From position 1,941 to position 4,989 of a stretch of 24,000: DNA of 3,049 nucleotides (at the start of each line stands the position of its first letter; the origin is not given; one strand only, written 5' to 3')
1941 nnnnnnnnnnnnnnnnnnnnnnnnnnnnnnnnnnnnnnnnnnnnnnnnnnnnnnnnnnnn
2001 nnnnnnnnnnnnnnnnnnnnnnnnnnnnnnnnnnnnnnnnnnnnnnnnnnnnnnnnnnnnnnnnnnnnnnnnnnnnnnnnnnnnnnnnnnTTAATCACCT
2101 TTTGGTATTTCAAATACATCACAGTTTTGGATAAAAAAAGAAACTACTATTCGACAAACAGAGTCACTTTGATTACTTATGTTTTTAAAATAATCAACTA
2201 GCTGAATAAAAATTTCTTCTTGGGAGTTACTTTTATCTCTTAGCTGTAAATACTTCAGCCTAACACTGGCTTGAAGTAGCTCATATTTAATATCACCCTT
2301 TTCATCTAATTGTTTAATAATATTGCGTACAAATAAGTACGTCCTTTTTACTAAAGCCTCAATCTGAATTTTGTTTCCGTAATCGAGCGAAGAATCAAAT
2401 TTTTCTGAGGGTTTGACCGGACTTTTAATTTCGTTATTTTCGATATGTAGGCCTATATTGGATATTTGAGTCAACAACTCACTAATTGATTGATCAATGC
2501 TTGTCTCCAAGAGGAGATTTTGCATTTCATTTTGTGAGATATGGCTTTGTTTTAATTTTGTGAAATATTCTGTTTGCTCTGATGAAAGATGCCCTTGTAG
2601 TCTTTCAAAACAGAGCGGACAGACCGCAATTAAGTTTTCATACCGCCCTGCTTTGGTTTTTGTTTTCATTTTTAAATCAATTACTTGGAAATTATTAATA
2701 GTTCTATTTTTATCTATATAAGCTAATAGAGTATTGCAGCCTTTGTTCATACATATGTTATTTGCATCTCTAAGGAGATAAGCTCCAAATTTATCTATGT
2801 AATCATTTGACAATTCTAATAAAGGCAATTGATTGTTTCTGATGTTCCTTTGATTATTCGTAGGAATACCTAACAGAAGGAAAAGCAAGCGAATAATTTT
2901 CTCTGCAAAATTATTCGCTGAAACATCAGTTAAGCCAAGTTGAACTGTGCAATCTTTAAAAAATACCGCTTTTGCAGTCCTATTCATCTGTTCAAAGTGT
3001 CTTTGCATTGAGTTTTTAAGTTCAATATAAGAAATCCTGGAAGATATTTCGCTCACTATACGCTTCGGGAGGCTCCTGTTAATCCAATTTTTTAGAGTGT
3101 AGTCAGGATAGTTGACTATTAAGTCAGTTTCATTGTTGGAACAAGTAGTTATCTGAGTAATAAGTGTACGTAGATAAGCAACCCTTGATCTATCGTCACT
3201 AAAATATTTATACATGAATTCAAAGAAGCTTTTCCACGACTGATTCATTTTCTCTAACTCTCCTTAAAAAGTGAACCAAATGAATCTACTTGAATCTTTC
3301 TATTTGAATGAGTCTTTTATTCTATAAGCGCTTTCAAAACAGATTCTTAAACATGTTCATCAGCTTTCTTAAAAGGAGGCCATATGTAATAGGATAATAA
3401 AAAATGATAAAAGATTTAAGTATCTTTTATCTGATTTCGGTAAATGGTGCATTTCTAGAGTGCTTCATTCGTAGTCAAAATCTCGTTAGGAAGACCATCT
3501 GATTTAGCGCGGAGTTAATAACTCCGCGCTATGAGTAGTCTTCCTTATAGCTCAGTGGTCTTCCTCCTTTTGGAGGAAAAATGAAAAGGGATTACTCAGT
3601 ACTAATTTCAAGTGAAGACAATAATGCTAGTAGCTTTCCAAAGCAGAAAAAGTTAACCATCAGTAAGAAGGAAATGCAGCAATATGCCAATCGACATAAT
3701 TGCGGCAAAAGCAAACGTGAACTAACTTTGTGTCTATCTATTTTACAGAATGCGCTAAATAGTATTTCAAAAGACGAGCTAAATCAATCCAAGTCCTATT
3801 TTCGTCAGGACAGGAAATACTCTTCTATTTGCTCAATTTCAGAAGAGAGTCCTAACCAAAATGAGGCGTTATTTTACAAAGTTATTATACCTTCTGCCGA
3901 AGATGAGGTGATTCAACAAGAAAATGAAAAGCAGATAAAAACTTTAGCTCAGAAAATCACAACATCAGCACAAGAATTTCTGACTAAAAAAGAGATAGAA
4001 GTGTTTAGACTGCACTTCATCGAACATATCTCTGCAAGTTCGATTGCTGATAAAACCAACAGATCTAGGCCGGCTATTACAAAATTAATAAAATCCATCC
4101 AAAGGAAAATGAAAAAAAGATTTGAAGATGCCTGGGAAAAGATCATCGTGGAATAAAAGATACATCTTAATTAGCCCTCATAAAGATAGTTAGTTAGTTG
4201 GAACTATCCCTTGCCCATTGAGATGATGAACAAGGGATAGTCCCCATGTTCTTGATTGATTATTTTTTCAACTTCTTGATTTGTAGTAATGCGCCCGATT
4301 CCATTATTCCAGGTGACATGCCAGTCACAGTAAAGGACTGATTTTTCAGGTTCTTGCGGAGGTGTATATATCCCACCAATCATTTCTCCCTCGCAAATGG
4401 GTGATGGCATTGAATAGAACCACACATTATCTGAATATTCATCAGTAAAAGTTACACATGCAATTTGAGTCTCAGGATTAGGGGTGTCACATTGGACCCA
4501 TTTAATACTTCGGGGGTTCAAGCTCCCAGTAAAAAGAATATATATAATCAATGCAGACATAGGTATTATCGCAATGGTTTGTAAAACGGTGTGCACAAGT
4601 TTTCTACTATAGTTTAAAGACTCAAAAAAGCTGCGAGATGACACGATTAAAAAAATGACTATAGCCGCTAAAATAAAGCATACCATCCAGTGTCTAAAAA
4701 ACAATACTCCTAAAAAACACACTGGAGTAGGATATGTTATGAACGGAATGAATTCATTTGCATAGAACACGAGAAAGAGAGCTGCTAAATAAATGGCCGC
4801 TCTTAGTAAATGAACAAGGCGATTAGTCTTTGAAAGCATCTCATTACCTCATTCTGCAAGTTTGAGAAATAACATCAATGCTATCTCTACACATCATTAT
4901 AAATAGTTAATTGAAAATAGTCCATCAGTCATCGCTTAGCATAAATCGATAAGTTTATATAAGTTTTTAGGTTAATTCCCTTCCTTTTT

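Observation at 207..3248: Three-gene Lamassu / ABC-three-component-like operon with an unassignable effector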

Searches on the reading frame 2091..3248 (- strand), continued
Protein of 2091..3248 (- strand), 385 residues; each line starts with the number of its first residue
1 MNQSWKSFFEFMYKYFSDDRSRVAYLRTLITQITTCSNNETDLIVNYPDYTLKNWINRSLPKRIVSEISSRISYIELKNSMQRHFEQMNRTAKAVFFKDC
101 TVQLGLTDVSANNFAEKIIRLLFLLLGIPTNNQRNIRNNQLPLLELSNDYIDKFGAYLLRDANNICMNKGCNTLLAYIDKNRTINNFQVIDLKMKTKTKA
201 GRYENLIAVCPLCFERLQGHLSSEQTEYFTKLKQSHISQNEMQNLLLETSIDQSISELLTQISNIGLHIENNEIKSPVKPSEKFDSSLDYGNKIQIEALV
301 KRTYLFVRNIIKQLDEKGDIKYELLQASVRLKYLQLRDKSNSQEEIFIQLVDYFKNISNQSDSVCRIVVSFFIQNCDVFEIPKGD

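Call 70: search_protein_families(library=phrogs, proteins=[window:2091-3248:-], max_evalue=0.001)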
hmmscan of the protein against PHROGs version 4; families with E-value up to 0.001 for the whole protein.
window:2091-3248:- (385 aa): 1 family
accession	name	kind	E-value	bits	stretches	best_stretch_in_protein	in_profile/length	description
phrog_6948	-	unknown function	5.2e-40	138.7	1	5-380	3-372/372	-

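Call 71: search_dna_similar(query=window:2091-3248:-, collection=phages, mode=protein, max_rows=25, max_evalue=0.001)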
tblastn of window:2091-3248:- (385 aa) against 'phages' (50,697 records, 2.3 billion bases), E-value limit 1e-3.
Records with a match: 4; places in all: 4; records where one place covers at least 80% of the query: 4.
Best place of each record, by identity: <60% 4.
By first word of the organism name: Streptococcus 3; Ruminococcus 1.
By host as written in the record: Streptococcus porci DSM_23759 1; Streptococcus agalactiae 20280_6_181 1; Streptococcus dysgalactiae subsp. equisimilis 1; Ruminococcus sp. 1.
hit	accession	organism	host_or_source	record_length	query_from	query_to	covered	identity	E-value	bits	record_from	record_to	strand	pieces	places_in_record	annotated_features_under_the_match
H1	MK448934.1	Streptococcus phage Javan422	Streptococcus porci DSM_23759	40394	5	380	98%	24.5%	5e-15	83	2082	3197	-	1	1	hypothetical protein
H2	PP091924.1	Streptococcus phage phiStag1_20280_6_181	Streptococcus agalactiae 20280_6_181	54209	5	380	98%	24.4%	2e-19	96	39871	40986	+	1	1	CTD11 domain-containing protein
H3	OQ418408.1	Streptococcus phage PhiSdyV1524-fexAoptrA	Streptococcus dysgalactiae subsp. ...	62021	5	380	98%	23.8%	3e-19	96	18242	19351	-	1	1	hypothetical protein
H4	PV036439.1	Ruminococcus phage NatCom_28274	Ruminococcus sp.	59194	47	380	87%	25.0%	2e-18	94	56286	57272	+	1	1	hypothetical protein (x2)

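Call 72: get_annotated_region(hit=H2, flank=5000)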
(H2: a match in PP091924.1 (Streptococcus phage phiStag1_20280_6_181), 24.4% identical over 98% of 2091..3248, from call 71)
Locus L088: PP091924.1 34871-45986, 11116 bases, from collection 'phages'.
description: Streptococcus phage phiStag1_20280_6_181, complete genome.
organism: Streptococcus phage phiStag1_20280_6_181 (NCBI taxid 3115048)
taxonomy: Viruses; Duplodnaviria; Heunggongvirae; Uroviricota; Caudoviricetes
host: Streptococcus agalactiae 20280_6_181; source: cerebrospinal fluid from human; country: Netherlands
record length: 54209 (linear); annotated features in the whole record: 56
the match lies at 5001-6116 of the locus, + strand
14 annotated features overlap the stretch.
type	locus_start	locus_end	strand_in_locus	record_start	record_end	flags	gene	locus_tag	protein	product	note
CDS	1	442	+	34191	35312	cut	-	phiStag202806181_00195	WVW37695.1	DUF2800 domain-containing protein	-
CDS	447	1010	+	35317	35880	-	-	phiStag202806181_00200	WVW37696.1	DUF2815 domain-containing protein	-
CDS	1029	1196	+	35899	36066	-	-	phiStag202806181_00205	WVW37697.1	hypothetical protein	-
CDS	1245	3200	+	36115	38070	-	-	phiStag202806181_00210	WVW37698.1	DNA polymerase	Prophage LambdaSa04, DNA polymerase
CDS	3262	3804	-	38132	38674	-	-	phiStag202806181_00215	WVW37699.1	hypothetical protein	-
CDS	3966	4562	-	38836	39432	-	-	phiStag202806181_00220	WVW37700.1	sigma-70 family RNA polymerase sigma factor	-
CDS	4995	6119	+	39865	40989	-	-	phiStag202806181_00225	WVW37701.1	CTD11 domain-containing protein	-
CDS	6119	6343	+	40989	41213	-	mafI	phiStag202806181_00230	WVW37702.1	MafI family immunity protein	-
CDS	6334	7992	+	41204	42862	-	-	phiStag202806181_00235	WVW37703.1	DUF2326 domain-containing protein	-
CDS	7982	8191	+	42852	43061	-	yozG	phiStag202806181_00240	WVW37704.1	DNA-binding transcriptional regulator, XRE family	-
CDS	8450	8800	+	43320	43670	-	tnpB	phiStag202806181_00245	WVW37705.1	accessory protein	IS66 family insertion sequence element accessory protein TnpB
CDS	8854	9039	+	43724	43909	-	-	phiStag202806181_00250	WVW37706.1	LZ-Tnp-IS66 domain-containing protein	-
CDS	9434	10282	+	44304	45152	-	-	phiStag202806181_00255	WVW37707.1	transposase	IS66 family transposase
CDS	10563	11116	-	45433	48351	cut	-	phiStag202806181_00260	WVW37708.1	LPXTG-motif cell wall anchor domain protein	-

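Call 73: get_annotated_region(hit=H1, flank=4000)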
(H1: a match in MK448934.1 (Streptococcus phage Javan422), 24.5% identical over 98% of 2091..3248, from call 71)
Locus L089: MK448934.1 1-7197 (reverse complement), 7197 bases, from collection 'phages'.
description: Streptococcus phage Javan422, complete genome.
organism: Streptococcus phage Javan422 (NCBI taxid 2548158)
taxonomy: Viruses; Duplodnaviria; Heunggongvirae; Uroviricota; Caudoviricetes
host: Streptococcus porci DSM_23759; source: -; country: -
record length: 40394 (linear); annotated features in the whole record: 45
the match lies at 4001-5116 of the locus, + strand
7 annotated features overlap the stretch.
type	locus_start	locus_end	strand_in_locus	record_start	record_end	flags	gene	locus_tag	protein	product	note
CDS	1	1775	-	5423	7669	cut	-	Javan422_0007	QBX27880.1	DNA primase/helicase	-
CDS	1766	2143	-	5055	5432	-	-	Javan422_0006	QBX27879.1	hypothetical protein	FIG00520233: hypothetical protein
CDS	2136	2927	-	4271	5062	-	-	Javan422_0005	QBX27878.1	antirepressor protein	-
CDS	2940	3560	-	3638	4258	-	-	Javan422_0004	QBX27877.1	hypothetical protein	-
CDS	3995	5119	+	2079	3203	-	-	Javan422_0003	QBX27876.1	hypothetical protein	FIG01116748: hypothetical protein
CDS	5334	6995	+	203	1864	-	-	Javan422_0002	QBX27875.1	hypothetical protein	FIG01116026: hypothetical protein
CDS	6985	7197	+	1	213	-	-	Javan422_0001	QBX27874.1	hypothetical protein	-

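Call 86: fold_search(model_id=the predicted structure, library=viral)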
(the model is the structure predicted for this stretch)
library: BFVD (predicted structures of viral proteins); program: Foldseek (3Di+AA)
matches with E <= 10: 223; with E <= 0.001: 0
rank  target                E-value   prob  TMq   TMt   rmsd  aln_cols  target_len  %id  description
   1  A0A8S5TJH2            2.9e-02  0.84  0.27  0.25  22.6       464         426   14  Uncharacterized protein [Siphoviridae sp. ctgmM3]
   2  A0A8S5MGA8            6.6e-02  1.00  0.25  0.60   4.9       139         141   16  Uncharacterized protein [Siphoviridae sp. ctcfw7]
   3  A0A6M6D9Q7            7.6e-02  0.28  0.13  0.17  17.9       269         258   10  (no name in the UniProt tables at hand)
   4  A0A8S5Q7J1            1.4e-01  0.99  0.26  0.34  11.6       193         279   14  Uncharacterized protein [Siphoviridae sp. ctTBd21]
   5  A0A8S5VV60            3.0e-01  0.23  0.14  0.13  21.6       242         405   10  (no name in the UniProt tables at hand)
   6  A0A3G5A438            3.0e-01  0.11  0.15  0.15  24.2       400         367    8  Uncharacterized protein [Gaeavirus sp.]
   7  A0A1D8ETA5            3.9e-01  0.51  0.17  0.35  14.7       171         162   10  HNH endonuclease [Propionibacterium phage Anatole]
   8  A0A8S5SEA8            4.1e-01  0.99  0.18  0.64   4.2        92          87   12  HNHc [Siphoviridae sp. ct3q24]
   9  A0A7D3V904            4.2e-01  0.15  0.15  0.15  19.2       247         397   18  Uncharacterized protein [Fadolivirus FV1/VV64]
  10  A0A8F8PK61            6.2e-01  0.05  0.10  0.12  23.5       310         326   13  Restriction endonuclease HNH [Clandestinovirus]
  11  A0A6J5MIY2            7.9e-01  0.80  0.15  0.34   8.2        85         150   13  HNH nuclease [uncultured Caudovirales phage]
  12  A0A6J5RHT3            8.7e-01  0.13  0.15  0.19  18.7       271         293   13  Uncharacterized protein [uncultured Caudovirales phage]
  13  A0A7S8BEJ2            8.7e-01  0.10  0.16  0.16  20.1       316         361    9  HNH endonuclease [Medusavirus stheno T3]
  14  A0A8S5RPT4            9.1e-01  0.06  0.13  0.10  21.2       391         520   14  Helicase [virus sp. ctrcb4]
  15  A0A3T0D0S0            9.6e-01  0.02  0.09  0.07  33.2       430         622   10  Uncharacterized protein [Morchella importuna fusarivirus 1]
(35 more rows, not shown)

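Call 90: find_encoding_contigs(protein=P0024, flank=4000, max_places=2)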
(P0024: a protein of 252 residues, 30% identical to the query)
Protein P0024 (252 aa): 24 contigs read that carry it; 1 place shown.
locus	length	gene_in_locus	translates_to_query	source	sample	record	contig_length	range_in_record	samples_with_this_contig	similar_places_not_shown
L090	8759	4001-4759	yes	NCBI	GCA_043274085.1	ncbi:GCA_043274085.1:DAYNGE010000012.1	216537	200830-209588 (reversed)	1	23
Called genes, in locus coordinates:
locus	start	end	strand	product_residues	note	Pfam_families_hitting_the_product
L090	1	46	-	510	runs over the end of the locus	PF01637:ATPase_2 (faint), PF07693:KAP_NTPase, PF13401:AAA_22 (faint)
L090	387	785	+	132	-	PF13730:HTH_36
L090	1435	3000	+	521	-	PF04586:Peptidase_S78, PF05065:Phage_capsid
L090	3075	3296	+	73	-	-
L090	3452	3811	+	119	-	PF05119:Terminase_4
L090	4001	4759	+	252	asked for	PF13391:HNH_2, PF20277:CTD11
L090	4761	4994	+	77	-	PF20292:MC7, PF20293:MC6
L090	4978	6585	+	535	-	PF10088:DUF2326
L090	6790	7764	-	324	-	PF07751:Abi_2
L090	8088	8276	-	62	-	-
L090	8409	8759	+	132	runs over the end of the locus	-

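Call 97: search_protein_families(library=pfam, proteins=[P0213], max_evalue=0.001)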
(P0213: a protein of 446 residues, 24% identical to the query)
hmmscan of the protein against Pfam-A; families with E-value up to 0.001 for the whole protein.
P0213 (446 aa): 2 families
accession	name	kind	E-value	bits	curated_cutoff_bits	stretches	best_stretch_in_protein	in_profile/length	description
PF20292.4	MC7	-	2.5e-23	82.3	27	1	375-442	1-68/69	ABC-three component (ABC-3C) system Middle Component 7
PF20277.3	CTD11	-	7.3e-19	69.1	27.7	1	240-333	6-99/138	C-terminal domain 11 of the ABC-three component (ABC-3C) systems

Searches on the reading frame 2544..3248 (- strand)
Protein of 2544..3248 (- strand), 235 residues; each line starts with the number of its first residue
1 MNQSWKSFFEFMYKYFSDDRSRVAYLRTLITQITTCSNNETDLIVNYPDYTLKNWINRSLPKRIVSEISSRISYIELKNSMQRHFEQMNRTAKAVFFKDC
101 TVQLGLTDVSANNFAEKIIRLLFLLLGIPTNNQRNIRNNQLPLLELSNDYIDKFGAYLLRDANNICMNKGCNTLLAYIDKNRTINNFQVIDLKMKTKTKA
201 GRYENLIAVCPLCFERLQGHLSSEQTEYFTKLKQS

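Call 18: search_protein_representatives(protein=window:2544-3248:-)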
Query: 235 residues. Proteins with E-value up to 0.001 (for the whole library): 23; up to 1e-10: 2; up to 1e-30: 2. The best 23 are listed.
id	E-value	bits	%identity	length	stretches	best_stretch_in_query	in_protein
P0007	8.8e-137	470.2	91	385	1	1-235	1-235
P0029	6.8e-62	225.3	87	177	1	1-121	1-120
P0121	1.2e-09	54.6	25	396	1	4-227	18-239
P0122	3.5e-09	53.0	32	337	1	25-218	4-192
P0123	2.6e-08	50.2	27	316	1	6-218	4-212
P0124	1.4e-07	47.8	26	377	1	4-216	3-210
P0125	3.2e-07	46.6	23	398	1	7-231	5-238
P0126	9.1e-07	45.1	25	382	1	5-220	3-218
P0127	3.4e-06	43.3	25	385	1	7-234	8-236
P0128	6.8e-06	42.3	23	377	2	7-233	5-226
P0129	3.5e-05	40.0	24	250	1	5-215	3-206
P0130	4.1e-05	39.7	28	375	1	25-216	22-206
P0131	4.2e-05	39.7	27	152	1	79-218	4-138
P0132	7.0e-05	39.0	26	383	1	48-216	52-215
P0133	7.7e-05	38.8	37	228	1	143-234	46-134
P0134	1.1e-04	38.3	24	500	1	5-231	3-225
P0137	1.6e-04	37.8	24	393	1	9-233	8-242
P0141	9.2e-04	35.3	37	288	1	148-223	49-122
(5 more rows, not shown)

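Call 49: search_protein_families(library=padloc, proteins=[P0121, P0124, P0125, P0126, P0127, P0128, P0130, P0137], max_evalue=0.001)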
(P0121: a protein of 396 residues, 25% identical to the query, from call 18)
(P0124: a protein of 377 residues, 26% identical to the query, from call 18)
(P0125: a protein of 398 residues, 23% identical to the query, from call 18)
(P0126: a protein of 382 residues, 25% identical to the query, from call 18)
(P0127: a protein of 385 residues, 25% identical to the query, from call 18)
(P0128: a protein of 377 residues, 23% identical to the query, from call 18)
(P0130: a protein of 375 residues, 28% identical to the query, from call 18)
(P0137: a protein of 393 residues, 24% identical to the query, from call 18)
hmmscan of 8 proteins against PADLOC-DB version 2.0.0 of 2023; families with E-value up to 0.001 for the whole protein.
P0121 (396 aa): 2 families
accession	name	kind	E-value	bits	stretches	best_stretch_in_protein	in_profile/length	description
PDLC03857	LmuA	-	2.4e-11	42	1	17-158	1-144/327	-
PDLC04772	PDC-M68A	-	3.7e-06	25.1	1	171-392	13-251/253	-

P0124 (377 aa): 3 families
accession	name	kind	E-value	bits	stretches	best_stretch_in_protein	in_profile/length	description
PDLC03857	LmuA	-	2.1e-12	45.4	1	3-140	2-142/327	-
PDLC00151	HamA1|HamA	-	2.8e-06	24.8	1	3-124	5-122/436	DUF1837 domain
PDLC04772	PDC-M68A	-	5.4e-05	21.3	0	196-374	70-251/253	-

P0125 (398 aa): 3 families
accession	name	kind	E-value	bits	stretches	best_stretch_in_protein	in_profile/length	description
PDLC04772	PDC-M68A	-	1.5e-09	36.2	1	167-386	13-252/253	-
PDLC03857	LmuA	-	6.3e-08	30.7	1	1-148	1-138/327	-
PDLC03656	mREase_IV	-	0.00034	18.4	1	166-227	198-258/277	Type IV methyl-directed restriction enzyme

P0126 (382 aa): 2 families
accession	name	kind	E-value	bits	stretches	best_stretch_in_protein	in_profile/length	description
PDLC03857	LmuA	-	7.8e-11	40.2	1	1-142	1-143/327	-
PDLC04772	PDC-M68A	-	4.7e-05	21.5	0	151-378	8-251/253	-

P0127 (385 aa): 3 families
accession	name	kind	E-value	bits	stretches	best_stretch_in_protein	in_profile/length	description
PDLC03857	LmuA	-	4e-13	47.8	1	5-134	2-138/327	-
PDLC04772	PDC-M68A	-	4.1e-10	38.1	1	204-381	70-251/253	-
PDLC04773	PDC-M68A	-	0.00017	19.7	1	205-382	9-195/200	-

P0128 (377 aa): 2 families
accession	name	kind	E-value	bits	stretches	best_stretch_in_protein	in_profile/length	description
PDLC03857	LmuA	-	1.9e-16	58.7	1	1-138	1-144/327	-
PDLC03656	mREase_IV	-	5.5e-06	24.3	1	118-219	165-264/277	Type IV methyl-directed restriction enzyme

P0130 (375 aa): 0 families

P0137 (393 aa): 3 families
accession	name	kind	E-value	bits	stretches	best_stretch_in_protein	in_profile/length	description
PDLC03857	LmuA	-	2.6e-15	55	1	5-146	4-133/327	-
PDLC04772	PDC-M68A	-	1.6e-12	46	1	170-389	13-251/253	-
PDLC04773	PDC-M68A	-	0.00097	17.3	0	207-390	4-195/200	-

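Call 97: search_protein_families(library=pfam, proteins=[P0134, P0133, P0141], max_evalue=0.001)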
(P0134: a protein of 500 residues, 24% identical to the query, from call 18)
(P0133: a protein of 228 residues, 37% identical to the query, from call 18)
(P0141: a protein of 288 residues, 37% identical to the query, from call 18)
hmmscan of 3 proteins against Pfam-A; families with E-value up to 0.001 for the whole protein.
P0134 (500 aa): 0 families

P0133 (228 aa): 1 family
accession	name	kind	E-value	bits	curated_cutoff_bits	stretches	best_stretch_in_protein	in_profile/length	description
PF20277.3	CTD11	-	5.5e-14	53.3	27.7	1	146-220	5-79/138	C-terminal domain 11 of the ABC-three component (ABC-3C) systems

P0141 (288 aa): 1 family
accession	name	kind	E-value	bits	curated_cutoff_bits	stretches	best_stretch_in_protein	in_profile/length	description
PF20277.3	CTD11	-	3.9e-30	105.6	27.7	1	143-277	3-138/138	C-terminal domain 11 of the ABC-three component (ABC-3C) systems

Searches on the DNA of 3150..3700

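Call 94: search_rna_families(source=window, start=3150, end=3700, threshold=evalue, max_evalue=1)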
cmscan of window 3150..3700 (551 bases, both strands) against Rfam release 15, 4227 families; matches with E-value up to 1: 1.
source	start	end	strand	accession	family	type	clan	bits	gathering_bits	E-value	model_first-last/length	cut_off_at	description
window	3425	3548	-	RF02321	TtnuHACA14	Gene; snRNA; snoRNA; HACA-box;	-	24.8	100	0.072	1-133/133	no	Tetrahymena snoRNA TtnuHACA14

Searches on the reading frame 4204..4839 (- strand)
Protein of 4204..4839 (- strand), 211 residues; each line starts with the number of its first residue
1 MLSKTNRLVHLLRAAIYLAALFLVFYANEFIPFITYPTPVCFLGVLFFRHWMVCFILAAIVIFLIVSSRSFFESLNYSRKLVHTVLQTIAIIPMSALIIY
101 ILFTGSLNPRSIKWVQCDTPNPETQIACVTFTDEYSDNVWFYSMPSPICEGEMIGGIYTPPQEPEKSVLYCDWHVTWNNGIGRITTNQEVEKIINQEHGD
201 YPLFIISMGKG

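Call 3: search_protein_families(library=pfam, proteins=[window:4204-4839:-], max_evalue=1)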
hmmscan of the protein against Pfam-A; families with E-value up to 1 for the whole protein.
window:4204-4839:- (211 aa): 1 family
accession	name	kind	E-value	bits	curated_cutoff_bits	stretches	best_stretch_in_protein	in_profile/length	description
PF12698.13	ABC2_membrane_3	-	0.29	10.6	31.6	1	4-115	188-302/347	ABC-2 family transporter protein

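Call 4: search_protein_families(library=padloc, proteins=[window:4204-4839:-], max_evalue=1)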
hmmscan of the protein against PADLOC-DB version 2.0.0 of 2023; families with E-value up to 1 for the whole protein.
window:4204-4839:- (211 aa): 0 families

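Call 5: search_protein_families(library=ncbifam, proteins=[window:4204-4839:-], max_evalue=1)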
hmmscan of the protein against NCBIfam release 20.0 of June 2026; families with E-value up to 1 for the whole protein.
window:4204-4839:- (211 aa): 2 families
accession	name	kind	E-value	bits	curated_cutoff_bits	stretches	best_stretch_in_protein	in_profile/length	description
TIGR03472.1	HpnI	equivalog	0.0072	15.2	310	1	32-115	283-358/373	bacteriohopanetetrol glucosamine biosynthesis glycosyltransferase HpnI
NF006354.0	PRK08578.1-2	equivalog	0.035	13.5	353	1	52-116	224-285/296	preprotein translocase subunit SecF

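Call 70: search_protein_families(library=phrogs, proteins=[window:4204-4839:-], max_evalue=0.001)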
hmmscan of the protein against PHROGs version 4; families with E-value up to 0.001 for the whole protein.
window:4204-4839:- (211 aa): 0 families
